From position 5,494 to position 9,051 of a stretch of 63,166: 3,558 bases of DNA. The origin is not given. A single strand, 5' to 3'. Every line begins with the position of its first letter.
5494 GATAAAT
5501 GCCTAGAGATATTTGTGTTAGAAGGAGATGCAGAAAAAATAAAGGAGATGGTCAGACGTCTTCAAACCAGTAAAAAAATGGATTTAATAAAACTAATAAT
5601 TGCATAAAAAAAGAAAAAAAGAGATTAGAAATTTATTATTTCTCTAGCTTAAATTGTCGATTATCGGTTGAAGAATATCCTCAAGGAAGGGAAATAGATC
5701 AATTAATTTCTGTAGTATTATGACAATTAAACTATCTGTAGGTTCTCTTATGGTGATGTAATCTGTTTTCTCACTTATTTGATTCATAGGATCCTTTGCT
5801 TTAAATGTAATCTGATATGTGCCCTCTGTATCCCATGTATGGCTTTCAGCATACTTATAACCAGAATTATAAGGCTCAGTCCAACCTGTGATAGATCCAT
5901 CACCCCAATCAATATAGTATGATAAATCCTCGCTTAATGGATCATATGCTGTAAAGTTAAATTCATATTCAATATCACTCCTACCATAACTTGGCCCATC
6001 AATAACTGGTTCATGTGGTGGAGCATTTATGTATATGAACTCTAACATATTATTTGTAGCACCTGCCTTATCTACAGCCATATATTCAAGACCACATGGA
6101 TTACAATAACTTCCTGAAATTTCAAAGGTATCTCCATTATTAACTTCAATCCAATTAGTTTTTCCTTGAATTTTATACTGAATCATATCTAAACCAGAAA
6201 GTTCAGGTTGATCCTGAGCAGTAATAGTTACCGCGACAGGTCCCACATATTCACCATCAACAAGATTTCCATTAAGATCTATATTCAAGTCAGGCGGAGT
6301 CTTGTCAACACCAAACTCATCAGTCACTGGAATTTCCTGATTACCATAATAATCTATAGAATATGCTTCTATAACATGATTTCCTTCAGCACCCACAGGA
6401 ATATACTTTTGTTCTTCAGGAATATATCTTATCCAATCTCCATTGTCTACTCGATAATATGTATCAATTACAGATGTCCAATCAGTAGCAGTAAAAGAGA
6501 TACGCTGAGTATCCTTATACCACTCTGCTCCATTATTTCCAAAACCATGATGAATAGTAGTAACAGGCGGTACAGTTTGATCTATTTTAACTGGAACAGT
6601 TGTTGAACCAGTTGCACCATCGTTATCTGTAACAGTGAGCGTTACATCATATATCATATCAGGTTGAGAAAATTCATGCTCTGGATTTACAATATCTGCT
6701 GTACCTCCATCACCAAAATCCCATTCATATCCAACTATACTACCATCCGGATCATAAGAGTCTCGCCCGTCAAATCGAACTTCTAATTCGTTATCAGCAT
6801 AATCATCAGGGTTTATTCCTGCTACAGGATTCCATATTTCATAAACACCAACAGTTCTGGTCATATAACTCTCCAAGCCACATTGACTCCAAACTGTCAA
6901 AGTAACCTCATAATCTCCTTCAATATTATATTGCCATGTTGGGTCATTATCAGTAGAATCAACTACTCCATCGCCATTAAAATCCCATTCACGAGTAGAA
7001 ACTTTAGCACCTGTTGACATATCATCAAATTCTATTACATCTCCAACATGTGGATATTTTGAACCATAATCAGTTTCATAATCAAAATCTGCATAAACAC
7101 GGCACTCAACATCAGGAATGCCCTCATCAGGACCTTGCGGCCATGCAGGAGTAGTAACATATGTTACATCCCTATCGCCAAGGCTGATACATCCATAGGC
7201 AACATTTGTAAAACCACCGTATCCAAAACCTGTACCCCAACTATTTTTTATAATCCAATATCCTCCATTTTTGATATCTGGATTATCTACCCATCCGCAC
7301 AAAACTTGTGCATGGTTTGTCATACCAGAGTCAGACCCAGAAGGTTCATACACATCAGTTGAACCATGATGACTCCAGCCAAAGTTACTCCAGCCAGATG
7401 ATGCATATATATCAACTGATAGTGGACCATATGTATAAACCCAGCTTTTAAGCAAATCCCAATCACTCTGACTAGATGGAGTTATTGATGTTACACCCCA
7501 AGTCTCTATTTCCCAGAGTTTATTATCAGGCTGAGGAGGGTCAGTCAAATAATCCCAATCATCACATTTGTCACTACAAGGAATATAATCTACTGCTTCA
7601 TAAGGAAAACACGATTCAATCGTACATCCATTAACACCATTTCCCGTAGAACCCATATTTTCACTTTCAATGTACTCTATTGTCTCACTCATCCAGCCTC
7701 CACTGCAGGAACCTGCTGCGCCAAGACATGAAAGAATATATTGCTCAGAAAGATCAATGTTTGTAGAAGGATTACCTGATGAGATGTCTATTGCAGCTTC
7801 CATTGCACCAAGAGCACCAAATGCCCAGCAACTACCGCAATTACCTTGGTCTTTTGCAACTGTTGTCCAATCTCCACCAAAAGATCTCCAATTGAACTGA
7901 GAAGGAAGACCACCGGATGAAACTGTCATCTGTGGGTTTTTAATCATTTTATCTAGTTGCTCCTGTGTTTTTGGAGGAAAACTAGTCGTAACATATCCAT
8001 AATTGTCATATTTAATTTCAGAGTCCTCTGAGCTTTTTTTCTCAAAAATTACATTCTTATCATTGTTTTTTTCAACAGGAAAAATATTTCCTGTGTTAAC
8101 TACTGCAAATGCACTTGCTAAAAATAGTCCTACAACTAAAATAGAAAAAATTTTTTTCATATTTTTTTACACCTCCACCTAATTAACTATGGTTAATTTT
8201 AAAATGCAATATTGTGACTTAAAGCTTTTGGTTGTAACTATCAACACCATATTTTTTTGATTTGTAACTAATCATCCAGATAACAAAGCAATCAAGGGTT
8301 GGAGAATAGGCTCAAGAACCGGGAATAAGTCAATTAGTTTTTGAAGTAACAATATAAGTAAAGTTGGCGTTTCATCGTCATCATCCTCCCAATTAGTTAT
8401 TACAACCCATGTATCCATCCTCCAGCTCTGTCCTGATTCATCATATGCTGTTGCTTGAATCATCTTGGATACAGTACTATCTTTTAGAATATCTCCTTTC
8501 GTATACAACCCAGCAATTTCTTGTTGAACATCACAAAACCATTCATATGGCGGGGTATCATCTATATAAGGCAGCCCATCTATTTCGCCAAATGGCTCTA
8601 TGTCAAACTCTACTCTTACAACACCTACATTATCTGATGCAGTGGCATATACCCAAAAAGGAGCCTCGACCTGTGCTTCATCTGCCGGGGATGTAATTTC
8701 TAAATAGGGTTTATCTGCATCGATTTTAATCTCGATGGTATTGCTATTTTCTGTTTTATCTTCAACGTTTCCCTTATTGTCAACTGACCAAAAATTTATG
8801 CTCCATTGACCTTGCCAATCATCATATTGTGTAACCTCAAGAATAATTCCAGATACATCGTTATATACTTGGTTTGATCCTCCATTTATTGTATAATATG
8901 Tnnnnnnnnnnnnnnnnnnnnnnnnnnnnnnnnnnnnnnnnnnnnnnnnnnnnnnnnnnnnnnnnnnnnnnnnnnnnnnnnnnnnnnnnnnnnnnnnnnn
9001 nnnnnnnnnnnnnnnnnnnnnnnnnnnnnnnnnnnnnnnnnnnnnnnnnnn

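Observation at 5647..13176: Shared ~30-aa Leu/Ile-rich helix-Pro-helix module in three adjacent secreted proteins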

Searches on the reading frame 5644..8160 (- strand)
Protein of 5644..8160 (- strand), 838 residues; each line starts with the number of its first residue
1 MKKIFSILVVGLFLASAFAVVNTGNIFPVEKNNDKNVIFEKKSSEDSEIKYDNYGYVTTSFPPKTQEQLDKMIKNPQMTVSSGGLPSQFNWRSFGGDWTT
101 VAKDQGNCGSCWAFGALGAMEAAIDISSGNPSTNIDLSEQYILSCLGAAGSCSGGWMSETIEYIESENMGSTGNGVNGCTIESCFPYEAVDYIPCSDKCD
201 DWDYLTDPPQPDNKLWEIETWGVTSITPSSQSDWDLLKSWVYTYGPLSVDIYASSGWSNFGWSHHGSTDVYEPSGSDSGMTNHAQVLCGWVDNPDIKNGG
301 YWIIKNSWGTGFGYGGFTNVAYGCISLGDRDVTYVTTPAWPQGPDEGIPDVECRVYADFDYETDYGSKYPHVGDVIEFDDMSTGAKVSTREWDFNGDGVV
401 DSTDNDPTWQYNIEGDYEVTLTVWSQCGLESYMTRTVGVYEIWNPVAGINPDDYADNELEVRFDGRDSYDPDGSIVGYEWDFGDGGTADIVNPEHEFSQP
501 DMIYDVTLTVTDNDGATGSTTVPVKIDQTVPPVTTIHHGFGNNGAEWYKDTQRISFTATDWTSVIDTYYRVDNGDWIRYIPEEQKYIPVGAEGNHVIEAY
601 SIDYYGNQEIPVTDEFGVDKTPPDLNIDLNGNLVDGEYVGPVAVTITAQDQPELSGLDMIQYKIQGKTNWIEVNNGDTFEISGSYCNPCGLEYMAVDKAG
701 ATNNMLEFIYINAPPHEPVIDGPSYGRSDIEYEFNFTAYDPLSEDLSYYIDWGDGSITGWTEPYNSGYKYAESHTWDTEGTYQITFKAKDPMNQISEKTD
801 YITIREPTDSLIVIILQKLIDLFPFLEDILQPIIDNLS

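Call 7: search_protein_families(library=pfam, proteins=[window:5644-8160:-], max_evalue=0.01)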
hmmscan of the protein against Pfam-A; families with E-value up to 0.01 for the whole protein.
window:5644-8160:- (838 aa): 6 families
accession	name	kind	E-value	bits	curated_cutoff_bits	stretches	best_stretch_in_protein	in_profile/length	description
PF00112.29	Peptidase_C1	-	1.2e-33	117.5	20.7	1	85-323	1-205/220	Papain family cysteine protease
PF18911.6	PKD_4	-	1e-30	106.1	27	3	444-521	3-80/85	PKD domain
PF00801.26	PKD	-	2.3e-19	69.6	23.5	3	458-521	14-76/80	PKD domain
PF22352.2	K319L-like_PKD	-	3.6e-07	30.5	27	1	460-525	13-83/84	K319L-like, PKD domain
PF18981.6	InlK_D3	-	0.0055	17.2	25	0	776-798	46-68/75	Internalin K domain (D3/D4)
PF16403.11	Bact_surface_Ig-like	-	0.0082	16.6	27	0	777-799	44-66/71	Bacterial surface protein, Ig-like domain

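Call 8: search_protein_families(library=ncbifam, proteins=[window:5644-8160:-], max_evalue=0.1)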
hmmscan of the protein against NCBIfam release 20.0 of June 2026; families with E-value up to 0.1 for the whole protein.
window:5644-8160:- (838 aa): 7 families
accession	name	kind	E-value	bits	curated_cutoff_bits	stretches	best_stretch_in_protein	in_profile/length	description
NF047446.1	barrel_OmpL47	domain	9.5e-17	61.2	40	2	549-617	2-67/68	OmpL47-type beta-barrel domain-containing protein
NF047441.1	Lepto_OmpL47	equivalog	3.6e-14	53.1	250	2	555-703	78-221/336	multi-beta-barrel domain surface protein OmpL47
NF033932.1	LapB_rpt_80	domain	2.4e-05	24.5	45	1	504-536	3-36/83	LapB repeat-containing protein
TIGR00864.1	PCC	subfamily_domain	0.00097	15.6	1861.4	1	370-531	1320-1479/2700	polycystin cation channel protein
NF058578.1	CPR_pilus_PamR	equivalog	0.0014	17.5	300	1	750-791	185-225/297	pilus system RbmA-like protein PamR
NF038112.1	myxo_dep_M36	subfamily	0.0058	13.8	1500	1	421-533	1264-1383/1604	myxosortase-dependent M36 family metallopeptidase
TIGR03660.1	T1SS_rpt_143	domain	0.023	14.6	66.05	1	494-537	77-120/143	T1SS-143 repeat domain-containing protein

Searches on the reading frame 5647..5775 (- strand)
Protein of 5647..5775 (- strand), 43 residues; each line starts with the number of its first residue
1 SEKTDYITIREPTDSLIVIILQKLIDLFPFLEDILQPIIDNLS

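Call 12: find_homologous_proteins(query=A2, max_evalue=10)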
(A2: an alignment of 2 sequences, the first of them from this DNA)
Query A2 (2 sequences): no candidate shares three 5-residue words with the query. No homologue found.

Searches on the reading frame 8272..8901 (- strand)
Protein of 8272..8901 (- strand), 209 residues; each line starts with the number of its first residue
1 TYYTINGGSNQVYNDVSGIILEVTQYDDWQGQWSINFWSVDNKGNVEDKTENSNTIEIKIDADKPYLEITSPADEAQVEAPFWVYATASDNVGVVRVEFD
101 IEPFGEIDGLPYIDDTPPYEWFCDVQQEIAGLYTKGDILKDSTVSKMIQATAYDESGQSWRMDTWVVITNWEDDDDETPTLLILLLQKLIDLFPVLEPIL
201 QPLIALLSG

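Call 66: predict_structure(alignment_id=A5)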
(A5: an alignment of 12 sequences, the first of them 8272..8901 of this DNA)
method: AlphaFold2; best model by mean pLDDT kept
length: 209 residues; sequences in the alignment: 12
mean_pLDDT: 76.3   pTM: 0.48
mean pLDDT of the five models: 76.3, 74.7, 68.3, 61.0, 54.9
residues with pLDDT >= 90: 30; 70-90: 123; 50-70: 29; < 50: 27
segments of 3 or more residues with pLDDT < 50: 25-29, 127-140, 173-177
pLDDT, mean of each block of 10 residues (from residue 1): 88 87 58 84 85 80 74 88 84 79 60 84 61 39 80 83 88 54 80 89 79
secondary structure, 60 per line:
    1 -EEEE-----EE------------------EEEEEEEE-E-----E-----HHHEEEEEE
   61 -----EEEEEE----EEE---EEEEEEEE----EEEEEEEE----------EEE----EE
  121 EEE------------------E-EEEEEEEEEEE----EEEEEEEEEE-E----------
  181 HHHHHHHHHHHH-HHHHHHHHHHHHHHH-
elements in order: E2-5 E31-38 E55-60 E66-71 E76-78 E82-89 E94-101 E112-114 E119-123 E144-154 E159-168 H181-192 H194-208
